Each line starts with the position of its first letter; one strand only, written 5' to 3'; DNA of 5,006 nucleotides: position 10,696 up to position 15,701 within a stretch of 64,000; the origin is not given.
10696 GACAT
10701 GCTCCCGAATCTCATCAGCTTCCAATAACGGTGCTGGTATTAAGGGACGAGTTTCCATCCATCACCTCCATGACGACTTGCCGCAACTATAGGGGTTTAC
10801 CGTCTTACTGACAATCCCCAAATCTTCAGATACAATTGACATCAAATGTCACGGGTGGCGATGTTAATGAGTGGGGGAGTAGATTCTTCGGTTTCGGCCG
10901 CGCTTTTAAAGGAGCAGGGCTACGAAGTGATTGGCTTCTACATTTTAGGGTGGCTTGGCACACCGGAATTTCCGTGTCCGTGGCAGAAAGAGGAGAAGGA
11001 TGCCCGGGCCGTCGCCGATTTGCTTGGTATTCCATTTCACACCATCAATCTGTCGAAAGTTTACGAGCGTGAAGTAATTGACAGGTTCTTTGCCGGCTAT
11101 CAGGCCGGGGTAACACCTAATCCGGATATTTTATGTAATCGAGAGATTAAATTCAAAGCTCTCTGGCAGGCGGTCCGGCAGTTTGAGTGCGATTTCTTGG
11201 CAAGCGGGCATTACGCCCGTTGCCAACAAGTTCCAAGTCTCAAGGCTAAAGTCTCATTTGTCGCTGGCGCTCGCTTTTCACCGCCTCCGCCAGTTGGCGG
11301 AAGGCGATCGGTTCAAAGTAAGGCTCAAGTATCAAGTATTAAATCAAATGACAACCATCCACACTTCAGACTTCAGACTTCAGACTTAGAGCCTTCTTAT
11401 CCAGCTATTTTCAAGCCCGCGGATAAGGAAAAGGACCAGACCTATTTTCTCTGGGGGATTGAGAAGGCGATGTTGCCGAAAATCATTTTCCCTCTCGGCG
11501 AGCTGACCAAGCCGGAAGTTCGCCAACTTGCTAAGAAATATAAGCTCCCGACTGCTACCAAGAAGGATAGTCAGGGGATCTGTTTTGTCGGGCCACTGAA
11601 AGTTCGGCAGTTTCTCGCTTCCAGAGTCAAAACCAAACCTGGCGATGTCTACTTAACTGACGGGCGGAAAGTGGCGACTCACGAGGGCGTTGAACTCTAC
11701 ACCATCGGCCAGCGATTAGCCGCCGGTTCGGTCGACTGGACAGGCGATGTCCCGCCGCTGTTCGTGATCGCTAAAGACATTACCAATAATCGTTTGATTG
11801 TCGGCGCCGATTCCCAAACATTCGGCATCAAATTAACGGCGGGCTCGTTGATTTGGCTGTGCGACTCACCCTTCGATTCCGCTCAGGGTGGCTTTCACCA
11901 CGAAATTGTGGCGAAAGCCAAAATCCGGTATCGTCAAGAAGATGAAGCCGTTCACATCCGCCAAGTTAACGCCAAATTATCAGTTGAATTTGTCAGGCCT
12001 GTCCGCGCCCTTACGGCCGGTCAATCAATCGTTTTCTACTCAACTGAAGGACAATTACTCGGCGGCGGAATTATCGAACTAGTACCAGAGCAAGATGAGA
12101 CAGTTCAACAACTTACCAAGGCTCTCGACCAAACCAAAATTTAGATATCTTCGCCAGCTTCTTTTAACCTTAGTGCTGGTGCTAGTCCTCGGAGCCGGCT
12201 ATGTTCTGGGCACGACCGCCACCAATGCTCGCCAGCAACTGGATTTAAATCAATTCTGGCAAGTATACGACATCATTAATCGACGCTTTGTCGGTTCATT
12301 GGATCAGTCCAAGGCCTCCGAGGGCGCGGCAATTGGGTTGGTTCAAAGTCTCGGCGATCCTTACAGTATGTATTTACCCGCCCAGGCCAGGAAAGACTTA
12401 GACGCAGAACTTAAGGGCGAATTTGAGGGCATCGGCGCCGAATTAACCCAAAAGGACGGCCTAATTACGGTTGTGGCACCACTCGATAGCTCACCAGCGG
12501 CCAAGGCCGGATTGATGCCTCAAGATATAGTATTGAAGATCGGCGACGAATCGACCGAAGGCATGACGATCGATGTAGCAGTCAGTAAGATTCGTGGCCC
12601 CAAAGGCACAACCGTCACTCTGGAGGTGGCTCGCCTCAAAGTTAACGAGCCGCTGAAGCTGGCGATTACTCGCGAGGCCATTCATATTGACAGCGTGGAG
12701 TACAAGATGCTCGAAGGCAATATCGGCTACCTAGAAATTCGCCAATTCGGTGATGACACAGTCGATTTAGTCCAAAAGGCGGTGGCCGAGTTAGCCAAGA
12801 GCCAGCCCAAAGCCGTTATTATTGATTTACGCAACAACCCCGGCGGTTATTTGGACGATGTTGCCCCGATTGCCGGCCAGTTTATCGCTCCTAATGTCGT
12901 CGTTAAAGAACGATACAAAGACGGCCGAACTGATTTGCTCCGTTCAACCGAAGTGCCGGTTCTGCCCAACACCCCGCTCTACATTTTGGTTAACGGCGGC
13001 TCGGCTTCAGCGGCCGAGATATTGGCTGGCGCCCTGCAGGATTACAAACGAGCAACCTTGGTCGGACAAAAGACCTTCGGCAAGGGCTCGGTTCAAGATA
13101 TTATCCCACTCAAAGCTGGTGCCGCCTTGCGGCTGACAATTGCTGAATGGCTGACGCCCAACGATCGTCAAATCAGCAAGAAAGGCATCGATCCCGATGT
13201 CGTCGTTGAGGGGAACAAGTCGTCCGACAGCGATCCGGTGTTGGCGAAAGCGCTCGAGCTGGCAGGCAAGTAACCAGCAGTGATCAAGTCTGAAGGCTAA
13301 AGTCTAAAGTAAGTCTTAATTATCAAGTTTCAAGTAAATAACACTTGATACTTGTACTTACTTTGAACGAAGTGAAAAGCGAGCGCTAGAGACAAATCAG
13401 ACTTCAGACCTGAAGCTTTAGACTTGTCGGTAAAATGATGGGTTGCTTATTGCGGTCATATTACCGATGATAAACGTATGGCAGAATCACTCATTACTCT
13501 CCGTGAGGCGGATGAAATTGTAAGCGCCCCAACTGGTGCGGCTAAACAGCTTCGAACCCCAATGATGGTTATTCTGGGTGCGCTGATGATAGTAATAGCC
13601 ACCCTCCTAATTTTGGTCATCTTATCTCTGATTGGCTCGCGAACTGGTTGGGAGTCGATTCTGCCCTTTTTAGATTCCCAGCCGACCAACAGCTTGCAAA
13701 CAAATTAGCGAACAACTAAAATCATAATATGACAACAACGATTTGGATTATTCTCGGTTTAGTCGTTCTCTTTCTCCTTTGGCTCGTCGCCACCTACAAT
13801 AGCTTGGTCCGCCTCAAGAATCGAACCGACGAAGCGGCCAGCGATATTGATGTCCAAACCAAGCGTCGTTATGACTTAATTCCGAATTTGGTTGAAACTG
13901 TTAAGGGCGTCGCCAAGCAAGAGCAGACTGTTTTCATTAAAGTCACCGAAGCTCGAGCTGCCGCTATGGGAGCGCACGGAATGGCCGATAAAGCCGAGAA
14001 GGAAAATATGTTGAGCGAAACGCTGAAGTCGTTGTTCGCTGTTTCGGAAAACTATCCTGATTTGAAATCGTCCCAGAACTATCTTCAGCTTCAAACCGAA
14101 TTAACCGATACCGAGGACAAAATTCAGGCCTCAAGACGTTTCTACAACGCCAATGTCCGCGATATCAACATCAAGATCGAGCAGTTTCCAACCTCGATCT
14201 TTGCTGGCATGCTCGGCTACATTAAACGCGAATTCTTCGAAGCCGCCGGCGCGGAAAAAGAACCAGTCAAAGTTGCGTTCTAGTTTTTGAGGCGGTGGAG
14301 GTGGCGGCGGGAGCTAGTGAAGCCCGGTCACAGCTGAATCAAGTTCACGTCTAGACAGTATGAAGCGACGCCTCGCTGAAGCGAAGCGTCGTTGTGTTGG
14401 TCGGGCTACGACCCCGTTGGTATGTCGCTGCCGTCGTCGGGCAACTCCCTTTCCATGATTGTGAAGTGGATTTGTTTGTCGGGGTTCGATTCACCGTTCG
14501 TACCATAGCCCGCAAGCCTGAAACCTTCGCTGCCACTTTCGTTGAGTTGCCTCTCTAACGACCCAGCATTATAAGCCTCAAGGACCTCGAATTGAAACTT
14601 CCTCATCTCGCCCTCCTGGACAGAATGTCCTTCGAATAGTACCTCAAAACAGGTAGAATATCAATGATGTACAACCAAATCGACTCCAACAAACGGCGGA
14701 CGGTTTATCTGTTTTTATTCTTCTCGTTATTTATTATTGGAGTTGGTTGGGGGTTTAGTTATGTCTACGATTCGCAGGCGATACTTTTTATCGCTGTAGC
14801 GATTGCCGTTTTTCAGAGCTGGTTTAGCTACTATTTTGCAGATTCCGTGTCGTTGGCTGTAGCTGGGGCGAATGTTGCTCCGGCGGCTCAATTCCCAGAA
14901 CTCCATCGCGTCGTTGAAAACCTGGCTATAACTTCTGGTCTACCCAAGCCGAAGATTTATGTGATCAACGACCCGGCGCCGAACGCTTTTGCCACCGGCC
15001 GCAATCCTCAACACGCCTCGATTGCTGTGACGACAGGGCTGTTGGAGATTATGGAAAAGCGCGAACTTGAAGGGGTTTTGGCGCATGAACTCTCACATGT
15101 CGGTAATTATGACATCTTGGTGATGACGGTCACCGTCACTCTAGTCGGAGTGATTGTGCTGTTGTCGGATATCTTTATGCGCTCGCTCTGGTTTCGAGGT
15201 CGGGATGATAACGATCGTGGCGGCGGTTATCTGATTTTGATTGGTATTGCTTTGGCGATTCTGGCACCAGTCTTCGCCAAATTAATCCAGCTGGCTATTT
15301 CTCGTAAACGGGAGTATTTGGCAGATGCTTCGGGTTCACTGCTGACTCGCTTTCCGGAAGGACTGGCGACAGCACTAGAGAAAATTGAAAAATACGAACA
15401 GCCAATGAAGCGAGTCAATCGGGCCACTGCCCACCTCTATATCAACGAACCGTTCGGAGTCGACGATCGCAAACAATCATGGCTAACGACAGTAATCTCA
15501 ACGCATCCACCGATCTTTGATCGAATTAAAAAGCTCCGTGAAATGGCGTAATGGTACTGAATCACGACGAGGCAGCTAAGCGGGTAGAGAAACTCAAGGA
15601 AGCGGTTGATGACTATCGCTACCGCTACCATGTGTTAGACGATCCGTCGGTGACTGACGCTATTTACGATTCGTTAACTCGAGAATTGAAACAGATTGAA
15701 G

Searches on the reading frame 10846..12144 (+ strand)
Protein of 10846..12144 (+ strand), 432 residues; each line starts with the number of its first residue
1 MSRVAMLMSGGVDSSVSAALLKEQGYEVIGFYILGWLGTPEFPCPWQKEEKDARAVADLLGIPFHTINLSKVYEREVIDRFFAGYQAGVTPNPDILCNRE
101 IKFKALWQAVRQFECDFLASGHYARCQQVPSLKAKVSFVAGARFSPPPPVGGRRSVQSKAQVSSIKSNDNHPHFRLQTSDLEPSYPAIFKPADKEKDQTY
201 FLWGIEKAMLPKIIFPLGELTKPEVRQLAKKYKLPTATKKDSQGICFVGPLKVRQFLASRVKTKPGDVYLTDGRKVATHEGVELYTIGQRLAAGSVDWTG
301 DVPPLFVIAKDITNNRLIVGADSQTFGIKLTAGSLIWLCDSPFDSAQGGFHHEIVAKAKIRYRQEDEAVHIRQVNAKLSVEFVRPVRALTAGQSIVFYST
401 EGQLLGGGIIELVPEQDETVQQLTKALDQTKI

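Call 57: search_protein_families(library=pfam, proteins=[window:10846-12144:+], max_evalue=0.00001)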
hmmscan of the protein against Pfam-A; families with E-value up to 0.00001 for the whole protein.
window:10846-12144:+ (432 aa): 3 families
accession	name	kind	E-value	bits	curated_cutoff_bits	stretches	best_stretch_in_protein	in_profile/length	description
PF03054.22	tRNA_Me_trans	-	4.1e-67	226.2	20.6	2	3-128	2-132/202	tRNA methyl transferase HUP domain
PF20258.4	tRNA_Me_trans_C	-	3.3e-13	50.2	20.6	1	330-410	4-77/77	Aminomethyltransferase beta-barrel domain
PF20259.3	tRNA_Me_trans_M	-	2e-12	46.9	27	1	255-320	2-65/66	tRNA methyl transferase PRC-barrel domain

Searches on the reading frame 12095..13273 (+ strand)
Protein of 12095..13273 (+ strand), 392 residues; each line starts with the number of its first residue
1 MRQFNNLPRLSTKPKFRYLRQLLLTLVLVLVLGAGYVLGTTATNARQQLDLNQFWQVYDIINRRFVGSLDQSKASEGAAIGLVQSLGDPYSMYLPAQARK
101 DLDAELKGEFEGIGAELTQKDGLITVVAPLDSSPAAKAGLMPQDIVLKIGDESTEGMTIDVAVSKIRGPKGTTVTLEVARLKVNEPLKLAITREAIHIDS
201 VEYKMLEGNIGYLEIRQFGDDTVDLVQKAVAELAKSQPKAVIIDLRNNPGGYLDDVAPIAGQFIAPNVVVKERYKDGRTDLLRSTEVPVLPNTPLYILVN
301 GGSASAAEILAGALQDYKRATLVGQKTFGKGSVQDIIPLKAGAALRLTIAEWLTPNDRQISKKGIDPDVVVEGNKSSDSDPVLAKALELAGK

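Call 57: search_protein_families(library=pfam, proteins=[window:12095-13273:+], max_evalue=0.00001)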
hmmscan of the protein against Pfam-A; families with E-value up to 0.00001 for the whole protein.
window:12095-13273:+ (392 aa): 5 families
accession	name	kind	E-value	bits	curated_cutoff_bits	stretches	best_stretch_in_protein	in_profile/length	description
PF03572.23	Peptidase_S41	-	1.7e-51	174.5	24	1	209-371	1-165/165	Peptidase family S41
PF22694.1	CtpB_N-like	-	1.5e-10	41.8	27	1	44-96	31-83/85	Activating protease CtpB N-terminal domain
PF17820.7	PDZ_6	-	6.9e-10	39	27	1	128-180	4-54/54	PDZ domain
PF13180.12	PDZ_2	-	2e-07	31.6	27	1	112-185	2-74/80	PDZ domain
PF00595.29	PDZ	-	5.9e-07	30.2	23.2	1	112-178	11-80/81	PDZ domain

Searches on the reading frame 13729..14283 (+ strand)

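Call 58: search_protein_families(library=pfam, proteins=[window:13729-14283:+], max_evalue=0.00001)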
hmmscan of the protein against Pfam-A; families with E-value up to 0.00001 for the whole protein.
window:13729-14283:+ (184 aa): 1 family
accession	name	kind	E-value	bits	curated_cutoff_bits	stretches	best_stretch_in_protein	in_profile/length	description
PF04011.17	LemA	-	3.7e-57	192.8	26.2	1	37-184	2-149/149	LemA family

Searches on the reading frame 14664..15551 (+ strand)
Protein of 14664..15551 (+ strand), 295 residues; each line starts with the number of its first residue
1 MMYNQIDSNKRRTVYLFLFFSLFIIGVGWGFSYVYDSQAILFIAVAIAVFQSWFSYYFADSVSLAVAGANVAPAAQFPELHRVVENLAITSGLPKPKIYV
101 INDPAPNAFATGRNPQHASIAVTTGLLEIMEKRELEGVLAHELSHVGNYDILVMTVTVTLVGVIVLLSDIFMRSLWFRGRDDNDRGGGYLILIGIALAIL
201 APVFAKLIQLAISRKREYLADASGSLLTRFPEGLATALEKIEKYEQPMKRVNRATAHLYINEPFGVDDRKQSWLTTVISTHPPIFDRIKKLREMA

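Call 58: search_protein_families(library=pfam, proteins=[window:14664-15551:+], max_evalue=0.00001)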
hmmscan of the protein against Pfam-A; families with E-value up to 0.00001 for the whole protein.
window:14664-15551:+ (295 aa): 1 family
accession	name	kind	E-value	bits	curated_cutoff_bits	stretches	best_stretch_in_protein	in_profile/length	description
PF01435.24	Peptidase_M48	-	8.9e-34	117.4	20.3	1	75-294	2-185/186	Peptidase family M48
